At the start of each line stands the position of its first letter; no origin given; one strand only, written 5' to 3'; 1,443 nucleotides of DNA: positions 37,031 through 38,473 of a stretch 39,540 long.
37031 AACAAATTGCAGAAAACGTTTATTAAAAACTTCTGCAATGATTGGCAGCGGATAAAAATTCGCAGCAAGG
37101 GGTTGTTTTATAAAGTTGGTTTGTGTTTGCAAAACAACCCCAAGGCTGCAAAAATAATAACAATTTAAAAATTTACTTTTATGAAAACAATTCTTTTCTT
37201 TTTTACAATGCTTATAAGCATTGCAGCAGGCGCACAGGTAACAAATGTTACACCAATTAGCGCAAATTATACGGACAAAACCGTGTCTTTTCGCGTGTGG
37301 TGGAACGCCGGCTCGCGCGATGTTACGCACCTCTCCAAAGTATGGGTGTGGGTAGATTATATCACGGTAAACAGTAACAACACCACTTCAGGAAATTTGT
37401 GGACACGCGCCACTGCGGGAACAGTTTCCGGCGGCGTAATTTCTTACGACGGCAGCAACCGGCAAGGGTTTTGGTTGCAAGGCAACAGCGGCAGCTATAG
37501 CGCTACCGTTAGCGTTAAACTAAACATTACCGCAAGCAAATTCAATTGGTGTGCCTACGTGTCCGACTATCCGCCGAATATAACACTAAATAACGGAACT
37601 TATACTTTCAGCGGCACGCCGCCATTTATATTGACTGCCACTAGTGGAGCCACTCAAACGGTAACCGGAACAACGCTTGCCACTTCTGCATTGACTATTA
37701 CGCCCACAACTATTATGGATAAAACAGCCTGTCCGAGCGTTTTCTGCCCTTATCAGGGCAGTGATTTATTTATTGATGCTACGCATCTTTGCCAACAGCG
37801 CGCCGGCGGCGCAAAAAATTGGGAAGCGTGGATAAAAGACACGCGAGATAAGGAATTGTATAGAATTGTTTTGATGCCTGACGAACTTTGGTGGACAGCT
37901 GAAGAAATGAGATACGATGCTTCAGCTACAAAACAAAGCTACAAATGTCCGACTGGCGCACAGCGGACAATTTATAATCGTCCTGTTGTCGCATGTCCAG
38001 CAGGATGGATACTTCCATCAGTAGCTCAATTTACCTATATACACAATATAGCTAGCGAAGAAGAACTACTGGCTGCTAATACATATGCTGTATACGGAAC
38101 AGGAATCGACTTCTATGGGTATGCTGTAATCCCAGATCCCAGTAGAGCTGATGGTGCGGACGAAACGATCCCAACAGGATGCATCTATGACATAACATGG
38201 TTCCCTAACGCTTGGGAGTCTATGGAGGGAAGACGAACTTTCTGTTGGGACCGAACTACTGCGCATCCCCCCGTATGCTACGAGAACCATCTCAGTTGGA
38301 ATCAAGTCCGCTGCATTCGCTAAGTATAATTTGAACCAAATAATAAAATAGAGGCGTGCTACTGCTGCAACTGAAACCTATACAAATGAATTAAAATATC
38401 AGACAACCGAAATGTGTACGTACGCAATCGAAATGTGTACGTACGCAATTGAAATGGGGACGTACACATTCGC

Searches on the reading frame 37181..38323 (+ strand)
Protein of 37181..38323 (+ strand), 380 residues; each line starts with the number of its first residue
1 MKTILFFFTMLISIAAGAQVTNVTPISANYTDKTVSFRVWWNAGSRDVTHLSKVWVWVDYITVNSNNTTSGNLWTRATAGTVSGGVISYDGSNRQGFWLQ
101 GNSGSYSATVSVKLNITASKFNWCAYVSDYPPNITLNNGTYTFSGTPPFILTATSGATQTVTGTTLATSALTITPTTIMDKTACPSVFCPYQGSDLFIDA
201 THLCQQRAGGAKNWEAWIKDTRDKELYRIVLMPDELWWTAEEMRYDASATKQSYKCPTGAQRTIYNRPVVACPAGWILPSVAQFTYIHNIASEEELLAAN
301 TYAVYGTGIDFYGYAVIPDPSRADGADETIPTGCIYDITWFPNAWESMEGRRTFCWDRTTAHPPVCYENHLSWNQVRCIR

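Call 9: search_protein_families(library=pfam, proteins=[window:37181-38323:+], max_evalue=0.01)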
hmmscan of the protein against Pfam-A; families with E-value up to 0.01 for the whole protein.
window:37181-38323:+ (380 aa): 0 families

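Call 30: search_protein_families(library=ncbifam, proteins=[window:37181-38323:+], max_evalue=1)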
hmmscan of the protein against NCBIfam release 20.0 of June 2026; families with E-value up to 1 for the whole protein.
window:37181-38323:+ (380 aa): 1 family
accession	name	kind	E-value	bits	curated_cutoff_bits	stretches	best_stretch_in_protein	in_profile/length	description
TIGR02145.1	Fib_succ_major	domain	1.1e-08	35.9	41.65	1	218-379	2-174/176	FISUMP domain-containing protein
